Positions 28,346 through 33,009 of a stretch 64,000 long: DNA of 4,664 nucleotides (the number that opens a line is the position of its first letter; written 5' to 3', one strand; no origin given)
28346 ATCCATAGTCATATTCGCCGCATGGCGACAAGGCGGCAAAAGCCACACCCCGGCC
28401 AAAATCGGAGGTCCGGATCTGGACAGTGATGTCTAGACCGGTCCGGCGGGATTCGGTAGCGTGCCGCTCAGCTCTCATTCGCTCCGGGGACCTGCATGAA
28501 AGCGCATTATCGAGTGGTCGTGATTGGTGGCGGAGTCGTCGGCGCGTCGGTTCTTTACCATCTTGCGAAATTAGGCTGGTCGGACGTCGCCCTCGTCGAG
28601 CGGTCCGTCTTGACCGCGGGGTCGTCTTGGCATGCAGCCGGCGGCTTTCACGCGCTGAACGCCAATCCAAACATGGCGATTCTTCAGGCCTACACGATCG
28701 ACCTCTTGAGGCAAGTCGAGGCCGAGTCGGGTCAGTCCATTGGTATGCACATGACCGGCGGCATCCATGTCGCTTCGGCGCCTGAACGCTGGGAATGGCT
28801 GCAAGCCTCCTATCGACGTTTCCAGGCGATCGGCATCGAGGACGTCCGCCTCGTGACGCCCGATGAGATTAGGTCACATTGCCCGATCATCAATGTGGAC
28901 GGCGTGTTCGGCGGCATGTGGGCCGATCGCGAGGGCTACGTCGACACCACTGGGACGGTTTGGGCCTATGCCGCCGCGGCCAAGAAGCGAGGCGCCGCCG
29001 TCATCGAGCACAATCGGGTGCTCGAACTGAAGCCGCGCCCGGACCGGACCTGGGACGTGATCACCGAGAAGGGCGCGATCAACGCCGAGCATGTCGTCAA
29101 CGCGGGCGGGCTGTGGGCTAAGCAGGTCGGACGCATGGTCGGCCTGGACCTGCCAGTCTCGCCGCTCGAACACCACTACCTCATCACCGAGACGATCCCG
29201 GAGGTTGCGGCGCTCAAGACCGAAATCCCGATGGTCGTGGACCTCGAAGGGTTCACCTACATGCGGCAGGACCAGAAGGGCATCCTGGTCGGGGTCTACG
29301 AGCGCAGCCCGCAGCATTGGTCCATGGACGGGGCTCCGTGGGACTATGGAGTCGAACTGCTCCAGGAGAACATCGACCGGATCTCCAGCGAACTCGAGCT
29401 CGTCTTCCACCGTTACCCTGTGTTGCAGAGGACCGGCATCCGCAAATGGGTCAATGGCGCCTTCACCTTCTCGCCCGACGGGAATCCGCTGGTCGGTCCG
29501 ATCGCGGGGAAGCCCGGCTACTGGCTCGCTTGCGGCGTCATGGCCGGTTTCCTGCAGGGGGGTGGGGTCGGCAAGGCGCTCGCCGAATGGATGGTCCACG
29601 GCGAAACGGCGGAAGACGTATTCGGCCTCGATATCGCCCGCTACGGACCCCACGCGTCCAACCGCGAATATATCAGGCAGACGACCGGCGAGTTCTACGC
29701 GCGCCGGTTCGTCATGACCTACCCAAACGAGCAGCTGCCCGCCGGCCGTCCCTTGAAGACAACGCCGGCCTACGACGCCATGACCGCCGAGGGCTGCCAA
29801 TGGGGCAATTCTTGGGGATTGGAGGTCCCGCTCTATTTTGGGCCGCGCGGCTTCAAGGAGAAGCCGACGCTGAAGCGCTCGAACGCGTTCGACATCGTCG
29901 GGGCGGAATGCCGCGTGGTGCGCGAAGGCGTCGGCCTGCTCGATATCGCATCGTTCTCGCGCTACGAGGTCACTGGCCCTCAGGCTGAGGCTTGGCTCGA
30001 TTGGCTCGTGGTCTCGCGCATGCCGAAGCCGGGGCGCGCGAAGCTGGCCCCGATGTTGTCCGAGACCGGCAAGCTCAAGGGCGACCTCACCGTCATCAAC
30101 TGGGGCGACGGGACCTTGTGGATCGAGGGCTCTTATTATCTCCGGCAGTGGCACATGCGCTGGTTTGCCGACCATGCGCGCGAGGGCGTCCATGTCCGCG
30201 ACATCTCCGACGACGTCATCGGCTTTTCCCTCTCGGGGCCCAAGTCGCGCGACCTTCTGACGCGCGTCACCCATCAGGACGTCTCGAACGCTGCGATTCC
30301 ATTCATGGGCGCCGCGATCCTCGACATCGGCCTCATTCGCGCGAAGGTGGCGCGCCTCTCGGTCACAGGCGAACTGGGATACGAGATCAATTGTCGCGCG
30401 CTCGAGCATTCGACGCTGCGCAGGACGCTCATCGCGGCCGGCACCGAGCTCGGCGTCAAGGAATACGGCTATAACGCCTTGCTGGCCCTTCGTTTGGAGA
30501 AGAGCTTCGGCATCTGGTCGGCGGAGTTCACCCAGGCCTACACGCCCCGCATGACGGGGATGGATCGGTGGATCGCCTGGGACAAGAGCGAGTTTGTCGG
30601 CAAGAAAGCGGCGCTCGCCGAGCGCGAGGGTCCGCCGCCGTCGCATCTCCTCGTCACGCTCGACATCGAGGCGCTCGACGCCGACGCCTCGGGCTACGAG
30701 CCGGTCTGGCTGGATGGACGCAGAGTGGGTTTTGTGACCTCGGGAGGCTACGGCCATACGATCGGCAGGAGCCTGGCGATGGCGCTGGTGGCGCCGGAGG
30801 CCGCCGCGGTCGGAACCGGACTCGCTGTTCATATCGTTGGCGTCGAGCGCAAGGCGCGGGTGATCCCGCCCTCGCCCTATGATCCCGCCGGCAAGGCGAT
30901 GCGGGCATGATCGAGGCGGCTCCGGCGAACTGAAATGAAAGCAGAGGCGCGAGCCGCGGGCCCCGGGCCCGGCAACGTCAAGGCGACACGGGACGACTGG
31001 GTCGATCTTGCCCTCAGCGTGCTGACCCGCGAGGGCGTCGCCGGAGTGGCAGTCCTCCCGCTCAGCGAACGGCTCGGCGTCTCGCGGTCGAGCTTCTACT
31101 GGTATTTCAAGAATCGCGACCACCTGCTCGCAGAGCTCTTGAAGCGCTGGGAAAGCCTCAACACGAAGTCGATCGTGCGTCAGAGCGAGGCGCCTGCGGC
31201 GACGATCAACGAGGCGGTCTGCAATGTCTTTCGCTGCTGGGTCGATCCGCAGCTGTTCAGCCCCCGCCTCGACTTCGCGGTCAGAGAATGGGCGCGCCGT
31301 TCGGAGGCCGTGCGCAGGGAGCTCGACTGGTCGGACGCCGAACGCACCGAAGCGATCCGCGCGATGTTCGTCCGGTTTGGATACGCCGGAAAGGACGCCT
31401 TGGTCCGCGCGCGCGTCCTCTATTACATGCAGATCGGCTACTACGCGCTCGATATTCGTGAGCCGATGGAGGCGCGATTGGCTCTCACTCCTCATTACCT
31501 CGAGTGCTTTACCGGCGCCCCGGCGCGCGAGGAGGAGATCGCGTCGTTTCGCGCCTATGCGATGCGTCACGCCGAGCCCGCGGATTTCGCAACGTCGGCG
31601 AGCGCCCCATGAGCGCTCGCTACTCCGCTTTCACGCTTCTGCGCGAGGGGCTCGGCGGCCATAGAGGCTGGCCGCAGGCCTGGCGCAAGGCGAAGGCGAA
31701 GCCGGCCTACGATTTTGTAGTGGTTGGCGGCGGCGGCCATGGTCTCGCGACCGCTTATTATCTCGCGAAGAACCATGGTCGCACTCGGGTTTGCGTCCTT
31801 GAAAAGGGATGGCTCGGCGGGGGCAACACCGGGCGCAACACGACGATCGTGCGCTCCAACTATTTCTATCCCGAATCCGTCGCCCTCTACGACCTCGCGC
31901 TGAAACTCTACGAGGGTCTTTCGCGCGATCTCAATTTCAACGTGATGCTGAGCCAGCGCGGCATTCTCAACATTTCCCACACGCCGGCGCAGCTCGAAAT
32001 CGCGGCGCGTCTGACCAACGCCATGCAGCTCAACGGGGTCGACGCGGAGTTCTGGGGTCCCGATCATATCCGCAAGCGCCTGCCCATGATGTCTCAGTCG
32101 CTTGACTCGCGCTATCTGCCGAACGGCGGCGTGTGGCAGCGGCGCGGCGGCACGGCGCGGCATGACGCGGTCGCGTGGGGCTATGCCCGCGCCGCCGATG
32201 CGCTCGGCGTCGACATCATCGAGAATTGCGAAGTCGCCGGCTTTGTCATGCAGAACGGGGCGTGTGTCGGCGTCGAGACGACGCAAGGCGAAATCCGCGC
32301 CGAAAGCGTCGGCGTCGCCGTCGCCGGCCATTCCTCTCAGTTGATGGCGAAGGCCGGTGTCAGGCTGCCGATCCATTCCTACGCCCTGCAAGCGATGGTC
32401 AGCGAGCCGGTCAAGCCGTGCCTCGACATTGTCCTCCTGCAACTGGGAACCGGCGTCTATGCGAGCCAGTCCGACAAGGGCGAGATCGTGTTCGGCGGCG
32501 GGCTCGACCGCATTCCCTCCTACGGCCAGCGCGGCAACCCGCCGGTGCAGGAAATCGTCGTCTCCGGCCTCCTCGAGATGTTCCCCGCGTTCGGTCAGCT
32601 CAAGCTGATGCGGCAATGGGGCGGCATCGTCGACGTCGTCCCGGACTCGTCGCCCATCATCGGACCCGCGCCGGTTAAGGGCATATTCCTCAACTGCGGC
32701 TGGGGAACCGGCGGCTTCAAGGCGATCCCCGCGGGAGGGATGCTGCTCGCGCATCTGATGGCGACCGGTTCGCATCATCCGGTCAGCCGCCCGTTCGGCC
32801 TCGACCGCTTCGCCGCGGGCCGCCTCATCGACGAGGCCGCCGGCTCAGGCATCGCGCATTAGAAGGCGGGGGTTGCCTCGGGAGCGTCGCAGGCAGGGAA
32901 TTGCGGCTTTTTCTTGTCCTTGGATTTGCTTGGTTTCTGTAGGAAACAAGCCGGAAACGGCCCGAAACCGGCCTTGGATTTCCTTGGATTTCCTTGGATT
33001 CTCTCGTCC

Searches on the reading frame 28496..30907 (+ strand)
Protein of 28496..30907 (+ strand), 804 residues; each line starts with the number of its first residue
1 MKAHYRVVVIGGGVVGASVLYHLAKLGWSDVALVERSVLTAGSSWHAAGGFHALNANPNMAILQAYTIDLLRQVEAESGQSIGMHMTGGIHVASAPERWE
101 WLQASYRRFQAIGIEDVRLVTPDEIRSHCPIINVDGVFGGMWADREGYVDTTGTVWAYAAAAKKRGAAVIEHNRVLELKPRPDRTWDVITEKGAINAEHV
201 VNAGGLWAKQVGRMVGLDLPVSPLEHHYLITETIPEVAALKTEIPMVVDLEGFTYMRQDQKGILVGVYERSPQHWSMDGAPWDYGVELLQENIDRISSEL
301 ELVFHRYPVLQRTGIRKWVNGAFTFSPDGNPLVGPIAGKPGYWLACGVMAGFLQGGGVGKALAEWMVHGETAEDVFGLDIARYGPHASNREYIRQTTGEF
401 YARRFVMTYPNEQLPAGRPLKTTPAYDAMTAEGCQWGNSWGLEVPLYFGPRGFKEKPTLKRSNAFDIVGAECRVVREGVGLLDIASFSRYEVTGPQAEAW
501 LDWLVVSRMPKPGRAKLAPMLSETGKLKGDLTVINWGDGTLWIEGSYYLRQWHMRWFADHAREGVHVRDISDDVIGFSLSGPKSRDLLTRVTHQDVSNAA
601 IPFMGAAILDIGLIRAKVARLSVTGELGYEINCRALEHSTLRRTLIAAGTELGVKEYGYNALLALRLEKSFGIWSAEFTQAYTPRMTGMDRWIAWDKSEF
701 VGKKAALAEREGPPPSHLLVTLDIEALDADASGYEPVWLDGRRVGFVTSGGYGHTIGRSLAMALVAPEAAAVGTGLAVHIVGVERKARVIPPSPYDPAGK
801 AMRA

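Call 37: search_protein_families(library=pfam, proteins=[window:28496-30907:+], max_evalue=0.001)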
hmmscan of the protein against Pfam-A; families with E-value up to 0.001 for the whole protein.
window:28496-30907:+ (804 aa): 4 families
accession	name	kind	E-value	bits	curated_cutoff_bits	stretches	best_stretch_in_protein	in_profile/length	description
PF01266.30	DAO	-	2.8e-67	228.2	27.9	1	6-365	1-353/353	FAD dependent oxidoreductase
PF01571.26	GCV_T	-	3e-60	204.1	25.6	1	426-690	2-253/255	Aminomethyltransferase folate-binding domain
PF08669.17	GCV_T_C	-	1e-19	70.6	25.9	1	719-796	3-80/80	Glycine cleavage T-protein C-terminal barrel domain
PF16350.10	FAO_M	-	9.8e-17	61.3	27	1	368-422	1-55/56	FAD dependent oxidoreductase central domain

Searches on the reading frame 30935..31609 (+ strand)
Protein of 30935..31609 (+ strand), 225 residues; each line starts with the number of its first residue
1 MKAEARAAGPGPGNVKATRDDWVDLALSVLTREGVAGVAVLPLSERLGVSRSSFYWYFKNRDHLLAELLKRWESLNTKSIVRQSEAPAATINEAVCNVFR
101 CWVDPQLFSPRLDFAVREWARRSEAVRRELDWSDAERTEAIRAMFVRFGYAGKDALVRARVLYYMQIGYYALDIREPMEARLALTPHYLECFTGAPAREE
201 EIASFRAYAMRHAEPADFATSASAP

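Call 37: search_protein_families(library=pfam, proteins=[window:30935-31609:+], max_evalue=0.001)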
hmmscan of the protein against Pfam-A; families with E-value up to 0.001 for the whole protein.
window:30935-31609:+ (225 aa): 1 family
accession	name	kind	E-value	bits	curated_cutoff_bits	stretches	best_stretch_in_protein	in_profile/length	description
PF00440.29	TetR_N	-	2.2e-09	37.4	24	1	24-68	3-47/47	Bacterial regulatory proteins, tetR family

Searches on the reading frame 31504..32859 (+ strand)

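Call 37: search_protein_families(library=pfam, proteins=[window:31504-32859:+], max_evalue=0.001)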
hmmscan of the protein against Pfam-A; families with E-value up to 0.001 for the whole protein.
window:31504-32859:+ (452 aa): 6 families
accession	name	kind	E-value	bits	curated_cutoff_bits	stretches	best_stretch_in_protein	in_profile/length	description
PF01266.30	DAO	-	7.3e-67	226.8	27.9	1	70-418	1-353/353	FAD dependent oxidoreductase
PF00890.30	FAD_binding_2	-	3.9e-07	30.1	20.4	0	70-109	1-38/414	FAD binding domain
PF13450.12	NAD_binding_8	-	5.1e-06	27.1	21.9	1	73-112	1-38/68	NAD(P)-binding Rossmann-like domain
PF01946.23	Thi4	-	2.9e-05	23.9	26.2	1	69-108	18-57/235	Thi4 family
PF12831.13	FAD_oxidored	-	0.00074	19.3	27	0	70-120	1-50/416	FAD dependent oxidoreductase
PF13738.12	Pyr_redox_3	-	0.00087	19.1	30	0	72-105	1-33/305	Pyridine nucleotide-disulphide oxidoreductase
